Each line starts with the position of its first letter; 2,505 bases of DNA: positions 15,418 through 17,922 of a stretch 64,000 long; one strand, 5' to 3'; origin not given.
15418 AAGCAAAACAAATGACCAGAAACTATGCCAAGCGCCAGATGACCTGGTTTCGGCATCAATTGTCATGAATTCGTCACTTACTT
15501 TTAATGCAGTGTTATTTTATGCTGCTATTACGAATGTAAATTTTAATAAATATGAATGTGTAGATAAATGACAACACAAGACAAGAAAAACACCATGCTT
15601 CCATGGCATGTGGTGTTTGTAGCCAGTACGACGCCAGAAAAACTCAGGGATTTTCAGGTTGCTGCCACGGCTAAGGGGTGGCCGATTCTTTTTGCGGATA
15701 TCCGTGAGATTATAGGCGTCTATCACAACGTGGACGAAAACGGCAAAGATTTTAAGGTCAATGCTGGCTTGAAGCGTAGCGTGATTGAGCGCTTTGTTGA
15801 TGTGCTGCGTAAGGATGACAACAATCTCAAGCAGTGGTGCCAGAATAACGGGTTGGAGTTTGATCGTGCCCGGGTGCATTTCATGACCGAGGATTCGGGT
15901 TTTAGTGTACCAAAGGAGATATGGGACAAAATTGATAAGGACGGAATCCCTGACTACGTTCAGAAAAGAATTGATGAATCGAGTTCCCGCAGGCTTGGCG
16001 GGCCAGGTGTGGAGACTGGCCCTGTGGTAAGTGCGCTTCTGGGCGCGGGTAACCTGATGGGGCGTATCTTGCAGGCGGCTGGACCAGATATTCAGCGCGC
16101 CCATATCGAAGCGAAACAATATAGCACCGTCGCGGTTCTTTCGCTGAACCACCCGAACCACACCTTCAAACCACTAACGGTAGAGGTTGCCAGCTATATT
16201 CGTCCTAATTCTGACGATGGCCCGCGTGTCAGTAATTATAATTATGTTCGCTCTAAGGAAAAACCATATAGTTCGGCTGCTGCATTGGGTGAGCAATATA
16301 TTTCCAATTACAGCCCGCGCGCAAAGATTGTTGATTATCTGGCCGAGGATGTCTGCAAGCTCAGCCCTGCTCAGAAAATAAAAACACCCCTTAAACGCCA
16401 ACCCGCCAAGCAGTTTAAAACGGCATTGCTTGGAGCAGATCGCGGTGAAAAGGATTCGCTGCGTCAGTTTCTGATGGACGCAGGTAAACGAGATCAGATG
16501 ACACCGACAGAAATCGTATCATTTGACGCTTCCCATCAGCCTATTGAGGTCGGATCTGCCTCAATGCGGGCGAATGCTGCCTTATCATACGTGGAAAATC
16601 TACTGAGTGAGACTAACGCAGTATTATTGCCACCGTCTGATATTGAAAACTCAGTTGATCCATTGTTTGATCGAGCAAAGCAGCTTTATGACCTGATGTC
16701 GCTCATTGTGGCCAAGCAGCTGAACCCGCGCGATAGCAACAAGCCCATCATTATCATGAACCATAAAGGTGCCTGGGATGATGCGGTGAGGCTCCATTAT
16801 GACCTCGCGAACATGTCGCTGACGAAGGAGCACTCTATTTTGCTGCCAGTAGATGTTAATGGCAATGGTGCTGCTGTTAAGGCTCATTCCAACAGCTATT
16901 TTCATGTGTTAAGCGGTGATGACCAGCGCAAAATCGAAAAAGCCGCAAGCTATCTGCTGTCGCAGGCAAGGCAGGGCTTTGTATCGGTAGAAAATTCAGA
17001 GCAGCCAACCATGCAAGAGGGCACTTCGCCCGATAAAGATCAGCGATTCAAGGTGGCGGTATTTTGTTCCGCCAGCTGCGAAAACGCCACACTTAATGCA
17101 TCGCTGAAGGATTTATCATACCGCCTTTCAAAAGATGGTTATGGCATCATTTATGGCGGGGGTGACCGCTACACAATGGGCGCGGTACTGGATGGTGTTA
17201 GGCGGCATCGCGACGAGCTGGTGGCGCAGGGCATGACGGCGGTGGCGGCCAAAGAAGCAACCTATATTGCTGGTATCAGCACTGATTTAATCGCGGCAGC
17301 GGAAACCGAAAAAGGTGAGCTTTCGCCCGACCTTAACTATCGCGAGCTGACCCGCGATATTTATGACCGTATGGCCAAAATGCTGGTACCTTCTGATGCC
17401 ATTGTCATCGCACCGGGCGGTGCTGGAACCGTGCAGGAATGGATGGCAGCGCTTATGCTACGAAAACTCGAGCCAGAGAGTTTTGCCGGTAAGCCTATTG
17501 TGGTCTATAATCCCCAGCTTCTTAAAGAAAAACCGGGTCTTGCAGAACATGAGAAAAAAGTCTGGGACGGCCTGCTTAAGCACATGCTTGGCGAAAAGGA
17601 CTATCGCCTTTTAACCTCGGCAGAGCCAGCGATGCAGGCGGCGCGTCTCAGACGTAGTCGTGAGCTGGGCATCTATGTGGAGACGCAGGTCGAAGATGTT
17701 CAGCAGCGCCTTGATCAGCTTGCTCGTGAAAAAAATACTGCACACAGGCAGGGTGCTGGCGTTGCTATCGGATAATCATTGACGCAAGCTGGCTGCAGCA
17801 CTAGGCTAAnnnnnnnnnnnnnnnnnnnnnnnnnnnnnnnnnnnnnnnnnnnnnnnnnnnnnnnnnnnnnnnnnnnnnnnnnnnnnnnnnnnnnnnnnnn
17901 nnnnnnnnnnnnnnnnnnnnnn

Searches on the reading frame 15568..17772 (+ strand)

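Call 26: search_protein_families(library=ncbifam, proteins=[window:15568-17772:+], max_evalue=0.00001)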
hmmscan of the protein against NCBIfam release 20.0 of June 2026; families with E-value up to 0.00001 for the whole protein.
window:15568-17772:+ (735 aa): 2 families
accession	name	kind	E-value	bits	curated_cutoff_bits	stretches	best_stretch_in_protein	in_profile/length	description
TIGR00730.1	TIGR00730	subfamily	1.8e-15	57.2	96.35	1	495-649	2-134/178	TIGR00730 family Rossman fold protein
NF058542.1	CtkRMPhLog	equivalog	7.2e-08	32.6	300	1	494-649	2-134/177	cytokinin riboside 5'-monophosphate phosphoribohydrolase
